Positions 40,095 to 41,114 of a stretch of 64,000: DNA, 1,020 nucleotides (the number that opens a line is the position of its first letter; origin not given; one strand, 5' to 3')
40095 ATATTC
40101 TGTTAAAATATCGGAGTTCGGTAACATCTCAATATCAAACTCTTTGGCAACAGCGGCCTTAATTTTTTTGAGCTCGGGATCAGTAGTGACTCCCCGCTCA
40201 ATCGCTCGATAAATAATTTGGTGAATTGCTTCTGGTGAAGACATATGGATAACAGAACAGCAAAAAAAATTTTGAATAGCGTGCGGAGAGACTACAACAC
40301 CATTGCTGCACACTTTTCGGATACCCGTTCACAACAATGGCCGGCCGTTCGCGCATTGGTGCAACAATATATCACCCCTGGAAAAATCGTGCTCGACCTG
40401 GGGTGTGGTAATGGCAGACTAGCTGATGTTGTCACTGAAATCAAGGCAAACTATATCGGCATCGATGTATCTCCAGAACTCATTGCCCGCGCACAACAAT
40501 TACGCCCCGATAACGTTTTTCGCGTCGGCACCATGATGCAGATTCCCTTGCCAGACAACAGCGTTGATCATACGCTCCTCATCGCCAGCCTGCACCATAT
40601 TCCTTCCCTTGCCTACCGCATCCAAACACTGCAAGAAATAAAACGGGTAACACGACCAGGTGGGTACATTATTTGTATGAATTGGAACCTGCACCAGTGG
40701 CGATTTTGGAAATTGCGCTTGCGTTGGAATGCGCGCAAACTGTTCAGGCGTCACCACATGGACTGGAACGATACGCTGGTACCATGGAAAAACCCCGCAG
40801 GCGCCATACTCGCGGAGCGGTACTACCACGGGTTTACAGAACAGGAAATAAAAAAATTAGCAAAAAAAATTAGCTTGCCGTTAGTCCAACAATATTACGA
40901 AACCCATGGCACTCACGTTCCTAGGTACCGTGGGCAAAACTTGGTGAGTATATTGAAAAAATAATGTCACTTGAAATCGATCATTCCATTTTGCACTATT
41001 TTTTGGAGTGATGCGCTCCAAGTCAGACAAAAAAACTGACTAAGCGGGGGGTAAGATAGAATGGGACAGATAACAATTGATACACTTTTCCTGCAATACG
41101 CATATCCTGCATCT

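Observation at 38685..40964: Divergent bacterial Elp3 and Trm9-like methyltransferase pair sharing a palindromic CATATG start hexamer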

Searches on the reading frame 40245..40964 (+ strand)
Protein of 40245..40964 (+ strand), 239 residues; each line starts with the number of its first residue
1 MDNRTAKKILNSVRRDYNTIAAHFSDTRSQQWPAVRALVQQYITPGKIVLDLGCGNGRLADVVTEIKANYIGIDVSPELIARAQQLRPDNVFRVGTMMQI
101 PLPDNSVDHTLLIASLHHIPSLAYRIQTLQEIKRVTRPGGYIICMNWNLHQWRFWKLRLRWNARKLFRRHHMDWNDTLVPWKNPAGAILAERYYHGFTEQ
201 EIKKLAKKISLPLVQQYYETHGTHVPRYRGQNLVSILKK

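Call 3: search_protein_families(library=pfam, proteins=[window:40245-40964:+], max_evalue=0.01)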
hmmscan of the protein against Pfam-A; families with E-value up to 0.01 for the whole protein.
window:40245-40964:+ (239 aa): 16 families
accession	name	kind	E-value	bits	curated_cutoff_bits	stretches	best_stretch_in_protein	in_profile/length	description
PF08241.18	Methyltransf_11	-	1.6e-22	80.4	21.2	1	50-144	1-95/95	Methyltransferase domain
PF13649.12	Methyltransf_25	-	3.7e-18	66.5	27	1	49-140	1-97/97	Methyltransferase domain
PF13847.12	Methyltransf_31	-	1.4e-16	61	27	1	44-153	2-118/145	Methyltransferase domain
PF13489.12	Methyltransf_23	-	2.5e-14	53.8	27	1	36-169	13-131/164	Methyltransferase domain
PF08242.18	Methyltransf_12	-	1.6e-13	51.6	30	1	50-142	1-98/98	Methyltransferase domain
PF01209.24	Ubie_methyltran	-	5.2e-08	33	20.1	1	5-147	8-154/233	ubiE/COQ5 methyltransferase family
PF01555.25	N6_N4_Mtase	-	1.6e-07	31.9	26.7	1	36-84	172-220/221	DNA methylase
PF05148.21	Methyltransf_8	-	9.3e-06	26.1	27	1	46-142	73-154/219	Hypothetical methyltransferase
PF07021.18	MetW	-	1.1e-05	25.6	21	1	37-153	5-116/193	Methionine biosynthesis protein MetW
PF02353.26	CMAS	-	0.0014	18.5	27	1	38-86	55-104/273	Mycolic acid cyclopropane synthetase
PF13679.12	Methyltransf_32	-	0.0019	18.6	27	1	37-91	15-77/143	Methyltransferase domain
PF01135.25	PCMT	-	0.0022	18.2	20.3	1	33-85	59-116/210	Protein-L-isoaspartate(D-aspartate) O-methyltransferase (PCMT)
PF00891.24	Methyltransf_2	-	0.0023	17.8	22.3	1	23-147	38-167/210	O-methyltransferase domain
PF06325.19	PrmA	-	0.0036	17.3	22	1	39-143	155-257/296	Ribosomal protein L11 methyltransferase (PrmA)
PF01728.25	FtsJ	-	0.0052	17.2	24.1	0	42-87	18-62/181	FtsJ-like methyltransferase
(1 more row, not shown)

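Call 4: search_protein_families(library=ncbifam, proteins=[window:40245-40964:+], max_evalue=0.01)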
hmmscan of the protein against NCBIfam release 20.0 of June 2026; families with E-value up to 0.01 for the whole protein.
window:40245-40964:+ (239 aa): 44 families (the best 25 are shown)
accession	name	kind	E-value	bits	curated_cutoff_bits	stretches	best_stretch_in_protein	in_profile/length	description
NF045667.1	MTase_DVU1556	equivalog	4.3e-14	52.5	155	1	37-144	14-119/213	DVU_1556 family methyltransferase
NF001241.0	PRK00216.1-2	equivalog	8.6e-13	48.4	327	1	8-156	15-159/231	demethylmenaquinone methyltransferase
TIGR01934.1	MenG_MenH_UbiE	subfamily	3.1e-12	46.3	158.35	1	8-155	3-152/223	ubiquinone/menaquinone biosynthesis methyltransferase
NF001244.0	PRK00216.1-5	equivalog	1e-11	44.6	216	1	5-162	9-171/236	bifunctional demethylmenaquinone methyltransferase/2-methoxy-6-polyprenyl-1,4-benzoquinol methylase UbiE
NF043040.1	corrin_prot_MT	hypoth_equivalog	1.6e-11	44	180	1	8-144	6-147/216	corrinoid protein-associated methyltransferase CpaM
NF001243.0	PRK00216.1-4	equivalog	4.6e-11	42.5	235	1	6-147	9-154/237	demethylmenaquinone methyltransferase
TIGR02752.1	MenG_heptapren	equivalog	4.8e-11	42.6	419.85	1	6-148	7-153/231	demethylmenaquinone methyltransferase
NF007610.0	PRK10258.1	equivalog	8.1e-10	38.4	342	1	21-162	17-154/251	malonyl-ACP O-methyltransferase BioC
NF008823.0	PRK11873.1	subfamily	9.4e-10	38.4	263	1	43-142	75-179/272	arsenite methyltransferase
NF041537.1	ArsM_AhpD_UU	exception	2.2e-09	36.5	510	1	42-144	73-180/345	arsenite methyltransferase/AhpD domain selenoprotein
NF045825.1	FAmtase_mtf2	equivalog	2.7e-09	36.6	400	1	44-146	57-160/248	fatty-acid O-methyltransferase Mtf2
NF047649.1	MTase_UXPK_star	exception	2.8e-09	36.4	460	1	43-144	75-181/283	methyltransferase/UXPK-star double selenoprotein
NF045823.1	PthPhpthDimycoMt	equivalog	2.9e-09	36.5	300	1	44-147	65-169/256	phthiotriol/phenolphthiotriol dimycocerosates methyltransferase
NF041536.1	ArsM_DUF2284_UU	exception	9.3e-08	30.8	575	1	42-144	73-180/459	arsenite methyltransferase/DUF2284 domain selenoprotein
TIGR02072.1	BioC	equivalog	1.3e-07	31.6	184.95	1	44-144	33-132/244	malonyl-ACP O-methyltransferase BioC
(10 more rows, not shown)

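Call 5: search_solved_structures(query=window:40245-40964:+, max_evalue=0.01, show_alignments=3)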
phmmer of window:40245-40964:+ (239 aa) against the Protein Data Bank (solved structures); distinct sequences matched with E-value up to 0.01: 60.
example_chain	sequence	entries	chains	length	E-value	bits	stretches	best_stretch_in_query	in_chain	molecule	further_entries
5cm2_Z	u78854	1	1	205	1.5e-12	50.6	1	25-229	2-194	TRNA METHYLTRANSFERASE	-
6f5z_A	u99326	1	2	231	5.6e-12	48.7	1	12-150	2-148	24-sterol C-methyltransferase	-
1ve3_A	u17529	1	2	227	3.8e-10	42.8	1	17-146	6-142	hypothetical protein PH0226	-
3bkw_A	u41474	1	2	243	1.5e-09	40.8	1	29-144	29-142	S-adenosylmethionine dependent methyltransferase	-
3ege_A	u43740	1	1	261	3.3e-09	39.7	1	17-150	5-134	Putative methyltransferase from antibiotic biosynthesis pathway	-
6uv6_A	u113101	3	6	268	3.7e-09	39.5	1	47-143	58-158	D-glucose O-methyltransferase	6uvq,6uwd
8zc8_A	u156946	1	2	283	1.8e-08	37.3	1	43-146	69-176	MitM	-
21zq_A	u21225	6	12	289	1.9e-08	37.2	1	43-146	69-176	MitM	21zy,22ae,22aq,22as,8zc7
3sm3_A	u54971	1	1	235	1.2e-07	34.6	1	38-155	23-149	SAM-dependent methyltransferases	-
3mgg_A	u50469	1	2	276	1.4e-07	34.4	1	43-145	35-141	Methyltransferase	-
9w6x_A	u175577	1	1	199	2.4e-07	33.6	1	21-144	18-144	YtkW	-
3i9f_A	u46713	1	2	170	3.9e-07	32.9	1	48-150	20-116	Putative type 11 methyltransferase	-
3dh0_A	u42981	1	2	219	4.5e-07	32.7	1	36-149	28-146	SAM dependent methyltransferase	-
3bus_A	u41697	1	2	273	6e-07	32.3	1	43-144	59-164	Methyltransferase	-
3d2l_A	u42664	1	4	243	1.1e-06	31.5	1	32-143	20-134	SAM-dependent methyltransferase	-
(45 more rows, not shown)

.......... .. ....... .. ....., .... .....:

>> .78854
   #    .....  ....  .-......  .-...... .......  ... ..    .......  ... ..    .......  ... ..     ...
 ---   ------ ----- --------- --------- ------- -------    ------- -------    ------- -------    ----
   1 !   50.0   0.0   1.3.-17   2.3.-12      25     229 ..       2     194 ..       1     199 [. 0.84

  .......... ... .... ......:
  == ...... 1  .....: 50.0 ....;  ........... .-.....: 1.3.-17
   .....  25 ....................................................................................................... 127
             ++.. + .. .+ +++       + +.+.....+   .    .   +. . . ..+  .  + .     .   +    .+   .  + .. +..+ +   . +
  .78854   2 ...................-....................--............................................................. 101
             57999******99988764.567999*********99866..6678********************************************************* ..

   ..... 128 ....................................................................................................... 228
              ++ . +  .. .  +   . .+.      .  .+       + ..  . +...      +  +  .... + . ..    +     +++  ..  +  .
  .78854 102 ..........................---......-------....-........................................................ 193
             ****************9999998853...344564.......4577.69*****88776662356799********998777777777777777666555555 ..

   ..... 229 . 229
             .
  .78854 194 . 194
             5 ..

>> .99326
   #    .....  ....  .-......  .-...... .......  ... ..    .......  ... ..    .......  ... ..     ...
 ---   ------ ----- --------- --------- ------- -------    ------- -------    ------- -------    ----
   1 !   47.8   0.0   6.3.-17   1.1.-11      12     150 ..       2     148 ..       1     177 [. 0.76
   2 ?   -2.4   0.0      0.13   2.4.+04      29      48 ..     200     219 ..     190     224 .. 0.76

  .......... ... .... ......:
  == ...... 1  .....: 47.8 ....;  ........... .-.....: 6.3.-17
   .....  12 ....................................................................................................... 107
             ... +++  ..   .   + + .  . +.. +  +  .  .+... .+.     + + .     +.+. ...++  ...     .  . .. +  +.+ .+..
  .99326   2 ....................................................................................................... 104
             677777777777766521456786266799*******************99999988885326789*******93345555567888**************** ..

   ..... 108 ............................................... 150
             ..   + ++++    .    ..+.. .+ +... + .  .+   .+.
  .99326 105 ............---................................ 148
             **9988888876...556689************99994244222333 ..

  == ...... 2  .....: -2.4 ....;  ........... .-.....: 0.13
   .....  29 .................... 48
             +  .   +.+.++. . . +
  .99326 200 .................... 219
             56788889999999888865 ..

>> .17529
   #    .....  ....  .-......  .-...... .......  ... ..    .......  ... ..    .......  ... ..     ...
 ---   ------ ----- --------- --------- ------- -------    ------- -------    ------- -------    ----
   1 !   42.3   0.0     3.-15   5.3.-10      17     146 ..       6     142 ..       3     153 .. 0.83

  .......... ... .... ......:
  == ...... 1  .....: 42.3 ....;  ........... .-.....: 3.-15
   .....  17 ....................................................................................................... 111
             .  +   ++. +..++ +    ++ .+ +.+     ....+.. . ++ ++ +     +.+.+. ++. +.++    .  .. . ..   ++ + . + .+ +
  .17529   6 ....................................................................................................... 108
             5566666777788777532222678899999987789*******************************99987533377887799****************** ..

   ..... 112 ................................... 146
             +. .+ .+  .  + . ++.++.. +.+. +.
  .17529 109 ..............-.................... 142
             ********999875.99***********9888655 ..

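Call 7: find_homologous_proteins(query=window:40245-40964:+, max_evalue=0.00001)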
Query window:40245-40964:+ (239 aa): 721 proteins with E <= 0.00001 among 1529 candidates; the best 120 are listed.
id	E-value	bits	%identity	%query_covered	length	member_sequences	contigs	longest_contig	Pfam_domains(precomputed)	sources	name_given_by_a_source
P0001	1.2e-161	554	100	100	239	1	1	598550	PF07021.19,PF13847.13,PF13489.13,PF13649.13,PF05148.22,PF01209.25,PF08241.19,PF08242.19,PF01555.25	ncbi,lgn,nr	ncbi:MAG: class I SAM-dependent methyltransferase [Candidatus Kerfeldbacteria bacterium]|nr:class I 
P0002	8.4e-115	400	72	100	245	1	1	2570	PF07021.19,PF13847.13,PF13489.13,PF02353.27,PF13649.13,PF01209.25,PF08241.19,PF08242.19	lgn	-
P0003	8.3e-97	341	62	99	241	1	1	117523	PF07021.19,PF13847.13,PF13489.13,PF13649.13,PF01209.25,PF08241.19,PF08242.19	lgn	-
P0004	1.9e-94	334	60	100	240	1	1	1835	PF07021.19,PF13847.13,PF13489.13,PF02353.27,PF13649.13,PF01209.25,PF08241.19,PF08242.19,PF01555.25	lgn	-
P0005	1.3e-90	321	61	100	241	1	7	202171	PF07021.19,PF13847.13,PF13489.13,PF13649.13,PF01209.25,PF08241.19,PF08242.19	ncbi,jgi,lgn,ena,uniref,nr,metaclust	ncbi:MAG: hypothetical protein A2233_01915 [Candidatus Kerfeldbacteria bacterium RIFOXYA2_FULL_38_24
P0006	4.1e-90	319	58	100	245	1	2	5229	PF07021.19,PF13847.13,PF13489.13,PF05175.21,PF13649.13,PF01209.25,PF08241.19,PF08242.19,PF01555.25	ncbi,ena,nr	ncbi:MAG TPA: class I SAM-dependent methyltransferase [Patescibacteria group bacterium]|nr:class I S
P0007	1.7e-89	317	56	100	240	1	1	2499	PF07021.19,PF13847.13,PF13489.13,PF02353.27,PF13649.13,PF01209.25,PF08241.19,PF08242.19,PF01555.25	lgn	-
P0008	1.1e-88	315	57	100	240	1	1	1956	PF13847.13,PF13489.13,PF13649.13,PF08241.19,PF08242.19,PF01555.25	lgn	-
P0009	2.4e-86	307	55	100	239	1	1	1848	PF07021.19,PF13847.13,PF13489.13,PF13649.13,PF01209.25,PF08241.19,PF08242.19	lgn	-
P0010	5.5e-86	306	58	95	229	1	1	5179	PF07021.19,PF13847.13,PF13489.13,PF02353.27,PF05175.21,PF13649.13,PF05148.22,PF01209.25,PF08241.19,PF08242.19,PF01555.25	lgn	-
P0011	4.0e-85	303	56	100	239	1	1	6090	PF07021.19,PF13847.13,PF13489.13,PF05175.21,PF13649.13,PF01209.25,PF08241.19,PF08242.19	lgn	-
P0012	4.4e-85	303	56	100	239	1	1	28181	PF07021.19,PF13847.13,PF13489.13,PF05175.21,PF13649.13,PF01209.25,PF08241.19,PF08242.19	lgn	-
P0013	6.3e-85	302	58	100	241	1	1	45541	PF07021.19,PF13847.13,PF13489.13,PF13649.13,PF01209.25,PF08241.19,PF08242.19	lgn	-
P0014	2.3e-84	301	54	100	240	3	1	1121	PF07021.19,PF13847.13,PF13489.13,PF13649.13,PF08241.19,PF08242.19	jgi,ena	-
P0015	2.7e-84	300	53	99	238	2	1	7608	PF07021.19,PF13847.13,PF13489.13,PF02353.27,PF05175.21,PF13649.13,PF05148.22,PF01209.25,PF08241.19,PF08242.19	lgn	-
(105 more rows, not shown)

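Call 18: search_solved_structures(query=A1, max_evalue=0.00001, show_alignments=2)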
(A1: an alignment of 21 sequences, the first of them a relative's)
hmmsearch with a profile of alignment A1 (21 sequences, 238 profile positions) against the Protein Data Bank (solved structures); distinct sequences matched with E-value up to 0.00001: 132 (the best 60 are shown).
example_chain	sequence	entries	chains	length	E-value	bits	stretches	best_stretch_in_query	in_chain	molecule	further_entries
5cm2_Z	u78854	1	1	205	2.9e-28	102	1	25-229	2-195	TRNA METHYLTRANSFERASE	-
1ve3_A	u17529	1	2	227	2.1e-22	82.8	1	35-150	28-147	hypothetical protein PH0226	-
3sm3_A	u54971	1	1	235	7.4e-21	77.8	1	38-217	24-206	SAM-dependent methyltransferases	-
5wp5_A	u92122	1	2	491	2.3e-20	76.2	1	40-148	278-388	Phosphomethylethanolamine N-methyltransferase 2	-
5wp4_A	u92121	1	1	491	1e-19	74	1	41-146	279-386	Phosphoethanolamine N-methyltransferase 1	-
3l8d_A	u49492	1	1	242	1.1e-19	73.9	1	14-143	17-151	Methyltransferase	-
3bus_A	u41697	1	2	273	5.4e-19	71.7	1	41-145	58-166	Methyltransferase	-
6uv6_A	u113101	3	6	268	9.3e-18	67.6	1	42-144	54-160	D-glucose O-methyltransferase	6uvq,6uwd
8zc8_A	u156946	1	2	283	6.5e-17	64.8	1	42-145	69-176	MitM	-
21zq_A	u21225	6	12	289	6.9e-17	64.8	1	42-145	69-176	MitM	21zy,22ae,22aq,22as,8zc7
6uak_A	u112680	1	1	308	1.3e-16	63.9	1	42-142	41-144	SAM dependent methyltransferase LahSB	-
5gm1_A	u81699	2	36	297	1.4e-16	63.7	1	43-143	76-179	O-methylransferase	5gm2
3mgg_A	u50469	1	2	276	6.1e-16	61.7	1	43-144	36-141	Methyltransferase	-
3ccf_A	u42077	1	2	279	1.1e-15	60.8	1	25-143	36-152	Cyclopropane-fatty-acyl-phospholipid synthase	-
4iv8_A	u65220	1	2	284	1.2e-15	60.7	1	38-208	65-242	Phosphoethanolamine N-methyltransferase,putative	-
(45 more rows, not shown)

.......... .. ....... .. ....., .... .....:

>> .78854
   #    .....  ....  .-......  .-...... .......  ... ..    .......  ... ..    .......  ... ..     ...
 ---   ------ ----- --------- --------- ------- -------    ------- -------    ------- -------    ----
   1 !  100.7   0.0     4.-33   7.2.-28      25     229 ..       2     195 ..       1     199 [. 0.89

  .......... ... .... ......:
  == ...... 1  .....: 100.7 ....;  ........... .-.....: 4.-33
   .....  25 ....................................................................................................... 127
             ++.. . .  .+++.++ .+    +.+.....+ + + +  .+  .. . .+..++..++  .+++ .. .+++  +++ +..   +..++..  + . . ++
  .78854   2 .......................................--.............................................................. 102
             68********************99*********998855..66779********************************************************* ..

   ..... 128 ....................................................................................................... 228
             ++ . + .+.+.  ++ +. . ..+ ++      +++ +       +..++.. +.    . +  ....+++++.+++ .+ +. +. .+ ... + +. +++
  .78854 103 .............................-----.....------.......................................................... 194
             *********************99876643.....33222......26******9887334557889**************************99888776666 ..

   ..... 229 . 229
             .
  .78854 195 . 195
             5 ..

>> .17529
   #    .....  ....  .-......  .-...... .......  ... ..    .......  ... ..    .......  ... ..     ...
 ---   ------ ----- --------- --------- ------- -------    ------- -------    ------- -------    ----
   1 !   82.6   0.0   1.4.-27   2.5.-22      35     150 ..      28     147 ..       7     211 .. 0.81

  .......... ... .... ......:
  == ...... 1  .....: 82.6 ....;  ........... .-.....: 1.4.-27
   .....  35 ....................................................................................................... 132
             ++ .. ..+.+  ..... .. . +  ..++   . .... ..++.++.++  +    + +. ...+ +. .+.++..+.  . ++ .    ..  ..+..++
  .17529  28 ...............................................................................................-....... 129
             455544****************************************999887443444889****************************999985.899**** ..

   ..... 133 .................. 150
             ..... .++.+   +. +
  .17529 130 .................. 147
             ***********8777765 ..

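Call 19: find_related_loci(query=A1, collection=genome_contigs, flank=6000)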
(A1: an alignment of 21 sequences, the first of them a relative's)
Query A1 (239 aa) in genome_contigs; peptide patterns used: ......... (x = any residue, [..] = any of these).
599 stretches matched a pattern (row limit reached: there are more); 444 encode a relative of the query (tblastn E <= 1e-3); the best 80 are kept; 80 distinct loci.
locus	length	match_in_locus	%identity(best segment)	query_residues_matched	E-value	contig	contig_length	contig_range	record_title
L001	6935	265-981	55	1-239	1e-90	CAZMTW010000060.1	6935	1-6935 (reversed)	MAG TPA_asm: uncultured Gammaproteobacteria bacterium isolate SRP118108_co1_66 genome assembly, contig: NODE_12229_lengt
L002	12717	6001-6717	55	1-239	6e-89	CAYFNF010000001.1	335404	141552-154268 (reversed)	MAG TPA_asm: uncultured Gammaproteobacteria bacterium isolate ERP019367_co2_140 genome assembly, contig: NODE_21_length_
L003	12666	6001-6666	43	14-236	2e-52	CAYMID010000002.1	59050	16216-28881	MAG TPA_asm: uncultured Gammaproteobacteria bacterium isolate SRP342105_co2_131 genome assembly, contig: NODE_457_length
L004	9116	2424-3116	39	7-239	1e-51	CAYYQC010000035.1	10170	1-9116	MAG TPA_asm: uncultured Gammaproteobacteria bacterium isolate SRP286056_co2_552 genome assembly, contig: NODE_11110_leng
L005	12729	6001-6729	39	1-239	2e-51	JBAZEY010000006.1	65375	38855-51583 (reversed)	MAG: Patescibacteria group bacterium isolate SO_2017_LW3_137 NODE_877_length_65375_cov_6.315458_LW162_2017, whole genome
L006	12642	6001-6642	41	1-214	5e-50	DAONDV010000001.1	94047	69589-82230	MAG TPA_asm: Candidatus Paceibacterota bacterium isolate AMR_MDS_3886 NODE_140_length_94047_cov_32.785790, whole genome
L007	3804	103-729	41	6-215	7e-50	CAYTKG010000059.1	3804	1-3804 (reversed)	MAG TPA_asm: uncultured Candidatus Saccharibacteria bacterium isolate binchicken_co19_604 genome assembly, contig: NODE_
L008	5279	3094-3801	37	1-239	6e-50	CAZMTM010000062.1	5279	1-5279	MAG TPA_asm: uncultured Gammaproteobacteria bacterium isolate binchicken_co34_245 genome assembly, contig: NODE_28489_le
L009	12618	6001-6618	40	1-211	1e-48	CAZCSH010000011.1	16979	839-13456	MAG TPA_asm: uncultured Candidatus Saccharibacteria bacterium isolate binchicken_co387_689 genome assembly, contig: NODE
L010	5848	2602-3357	34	1-239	1e-48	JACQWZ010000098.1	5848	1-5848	MAG: Candidatus Kuenenbacteria bacterium isolate NC_groundwater_1502_Pr4_B-0.1um_29_5 SR1-18-B1_scaffold_397782, whole g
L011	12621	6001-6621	43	1-213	2e-48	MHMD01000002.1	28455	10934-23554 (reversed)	MAG: Candidatus Nealsonbacteria bacterium RIFCSPHIGHO2_02_FULL_43_13 rifcsphigho2_02_scaffold_12257, whole genome shotgu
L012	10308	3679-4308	40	1-215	1e-47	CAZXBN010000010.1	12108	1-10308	MAG TPA_asm: uncultured Candidatus Saccharibacteria bacterium isolate binchicken_co13_450 genome assembly, contig: NODE_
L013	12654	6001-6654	42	1-222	8e-48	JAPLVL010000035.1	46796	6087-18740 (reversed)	MAG: Candidatus Berkelbacteria bacterium isolate LacPavin_0818_WC55_MAG_43_8 LacPavin_0818_WC55_scaffold_108627, whole g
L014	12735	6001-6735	38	1-239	4e-47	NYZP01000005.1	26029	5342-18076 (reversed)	MAG: Parcubacteria group bacterium isolate ARS52 MHASMcontig_136845, whole genome shotgun sequence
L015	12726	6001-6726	36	1-238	1e-46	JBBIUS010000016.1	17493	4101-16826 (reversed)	MAG: Candidatus Falkowbacteria bacterium isolate ETS170220_bin_59 NODE_2724_length_17493_cov_5.25245, whole genome shotg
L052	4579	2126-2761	36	1-216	1e-42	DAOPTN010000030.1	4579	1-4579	MAG TPA_asm: Candidatus Pacearchaeota archaeon isolate AMR_MDS_1443 NODE_15245_length_4579_cov_92.702476, whole genome s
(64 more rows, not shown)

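Call 25: predict_structure(alignment_id=A1)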
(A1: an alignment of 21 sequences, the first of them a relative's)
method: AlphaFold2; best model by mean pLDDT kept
length: 239 residues; sequences in the alignment: 21
mean_pLDDT: 94.4   pTM: 0.90
mean pLDDT of the five models: 94.4, 94.2, 92.1, 91.9, 91.6
residues with pLDDT >= 90: 207; 70-90: 32; 50-70: 0; < 50: 0
segments of 3 or more residues with pLDDT < 50: none
pLDDT, mean of each block of 10 residues (from residue 1): 95 95 86 89 97 90 96 97 95 97 98 96 98 98 95 88 90 92 93 96 98 97 91 97
secondary structure, 60 per line:
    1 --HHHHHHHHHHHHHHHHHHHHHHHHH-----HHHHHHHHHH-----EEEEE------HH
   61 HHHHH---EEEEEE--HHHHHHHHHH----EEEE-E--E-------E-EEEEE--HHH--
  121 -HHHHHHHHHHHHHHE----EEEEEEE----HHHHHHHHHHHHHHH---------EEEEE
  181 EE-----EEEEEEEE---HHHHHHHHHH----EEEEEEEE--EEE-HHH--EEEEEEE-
elements in order: H3-27 H33-42 E48-52 H59-65 E69-74 H77-86 E91-94 E109-113 H122-135 E141-147 H152-166 E176-182 E188-195 H199-208 E213-220 E223-225 E232-238
